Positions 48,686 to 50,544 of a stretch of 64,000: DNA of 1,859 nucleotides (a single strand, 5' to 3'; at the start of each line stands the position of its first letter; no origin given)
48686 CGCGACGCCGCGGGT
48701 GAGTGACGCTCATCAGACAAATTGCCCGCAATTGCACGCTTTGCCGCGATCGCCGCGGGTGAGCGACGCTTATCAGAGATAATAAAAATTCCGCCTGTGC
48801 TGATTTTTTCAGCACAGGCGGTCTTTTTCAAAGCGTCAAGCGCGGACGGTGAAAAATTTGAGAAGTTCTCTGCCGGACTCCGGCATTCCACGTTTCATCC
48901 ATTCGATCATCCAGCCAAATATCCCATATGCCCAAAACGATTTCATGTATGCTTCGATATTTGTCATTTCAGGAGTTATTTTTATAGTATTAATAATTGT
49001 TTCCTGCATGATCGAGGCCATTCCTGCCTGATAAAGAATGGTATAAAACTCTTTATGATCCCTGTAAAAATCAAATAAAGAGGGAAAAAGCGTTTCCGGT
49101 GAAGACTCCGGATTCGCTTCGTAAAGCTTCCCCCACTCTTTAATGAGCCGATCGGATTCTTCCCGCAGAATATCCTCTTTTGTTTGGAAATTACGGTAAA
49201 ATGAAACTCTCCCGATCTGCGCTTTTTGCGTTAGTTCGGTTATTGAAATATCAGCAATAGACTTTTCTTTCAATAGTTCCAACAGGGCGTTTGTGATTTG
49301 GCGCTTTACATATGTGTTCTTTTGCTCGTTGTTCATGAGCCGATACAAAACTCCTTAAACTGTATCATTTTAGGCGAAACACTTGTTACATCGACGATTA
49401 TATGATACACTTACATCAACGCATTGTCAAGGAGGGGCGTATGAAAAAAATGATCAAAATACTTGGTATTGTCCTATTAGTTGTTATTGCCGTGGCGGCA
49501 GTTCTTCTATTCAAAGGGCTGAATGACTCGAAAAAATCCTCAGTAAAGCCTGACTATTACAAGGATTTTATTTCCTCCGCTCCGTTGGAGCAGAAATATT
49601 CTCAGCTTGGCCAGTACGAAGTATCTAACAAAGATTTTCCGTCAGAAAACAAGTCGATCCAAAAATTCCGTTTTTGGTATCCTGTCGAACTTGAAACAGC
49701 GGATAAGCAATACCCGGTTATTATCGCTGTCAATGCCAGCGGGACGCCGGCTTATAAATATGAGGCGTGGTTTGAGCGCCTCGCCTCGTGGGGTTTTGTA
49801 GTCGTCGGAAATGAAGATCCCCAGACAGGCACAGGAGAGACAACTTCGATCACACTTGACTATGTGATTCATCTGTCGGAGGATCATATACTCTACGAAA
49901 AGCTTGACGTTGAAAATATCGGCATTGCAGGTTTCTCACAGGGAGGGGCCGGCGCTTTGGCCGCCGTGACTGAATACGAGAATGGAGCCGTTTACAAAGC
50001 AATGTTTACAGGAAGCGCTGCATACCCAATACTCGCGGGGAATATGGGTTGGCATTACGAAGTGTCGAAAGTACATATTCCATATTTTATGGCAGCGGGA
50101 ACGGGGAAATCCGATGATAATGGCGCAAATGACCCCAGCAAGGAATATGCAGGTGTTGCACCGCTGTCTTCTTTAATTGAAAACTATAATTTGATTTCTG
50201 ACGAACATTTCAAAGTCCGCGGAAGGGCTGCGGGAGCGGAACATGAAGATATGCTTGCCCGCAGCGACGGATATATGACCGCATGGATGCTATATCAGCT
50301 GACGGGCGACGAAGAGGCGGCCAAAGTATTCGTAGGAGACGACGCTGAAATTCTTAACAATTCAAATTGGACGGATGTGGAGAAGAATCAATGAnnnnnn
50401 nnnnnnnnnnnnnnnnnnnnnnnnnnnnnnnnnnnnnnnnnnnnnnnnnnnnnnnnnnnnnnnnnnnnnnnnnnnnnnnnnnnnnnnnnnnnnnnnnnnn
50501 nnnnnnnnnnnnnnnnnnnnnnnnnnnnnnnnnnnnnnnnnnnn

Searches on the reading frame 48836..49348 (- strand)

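Call 22: search_protein_families(library=pfam, proteins=[window:48836-49348:-], max_evalue=0.00001)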
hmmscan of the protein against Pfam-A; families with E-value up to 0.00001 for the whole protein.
window:48836-49348:- (170 aa): 2 families
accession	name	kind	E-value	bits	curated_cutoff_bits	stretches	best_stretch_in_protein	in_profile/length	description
PF14278.11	TetR_C_8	-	9.7e-08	32.5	26.1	1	84-166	3-97/103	Transcriptional regulator C-terminal region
PF00440.29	TetR_N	-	1.9e-06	28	24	1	18-63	1-46/47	Bacterial regulatory proteins, tetR family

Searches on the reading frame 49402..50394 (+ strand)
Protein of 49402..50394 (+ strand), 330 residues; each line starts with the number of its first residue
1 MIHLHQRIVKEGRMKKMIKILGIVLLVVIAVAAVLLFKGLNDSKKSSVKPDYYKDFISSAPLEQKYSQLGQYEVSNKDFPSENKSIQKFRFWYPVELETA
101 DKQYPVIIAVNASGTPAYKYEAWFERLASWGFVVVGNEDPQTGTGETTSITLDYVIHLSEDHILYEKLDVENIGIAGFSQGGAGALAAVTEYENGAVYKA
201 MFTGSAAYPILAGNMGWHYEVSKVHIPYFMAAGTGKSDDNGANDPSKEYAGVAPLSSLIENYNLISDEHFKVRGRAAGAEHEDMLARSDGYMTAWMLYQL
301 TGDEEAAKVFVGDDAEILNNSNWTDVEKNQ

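Call 22: search_protein_families(library=pfam, proteins=[window:49402-50394:+], max_evalue=0.00001)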
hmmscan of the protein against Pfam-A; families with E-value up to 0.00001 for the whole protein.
window:49402-50394:+ (330 aa): 1 family
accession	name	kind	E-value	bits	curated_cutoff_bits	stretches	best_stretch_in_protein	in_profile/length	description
PF12740.14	PETase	-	2.6e-06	27.5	28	1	115-190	65-144/263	PET hydrolase-like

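Call 77: search_protein_families(library=padloc, proteins=[window:49402-50394:+], max_evalue=0.00001)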
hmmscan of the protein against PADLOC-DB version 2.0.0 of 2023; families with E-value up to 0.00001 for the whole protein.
window:49402-50394:+ (330 aa): 0 families
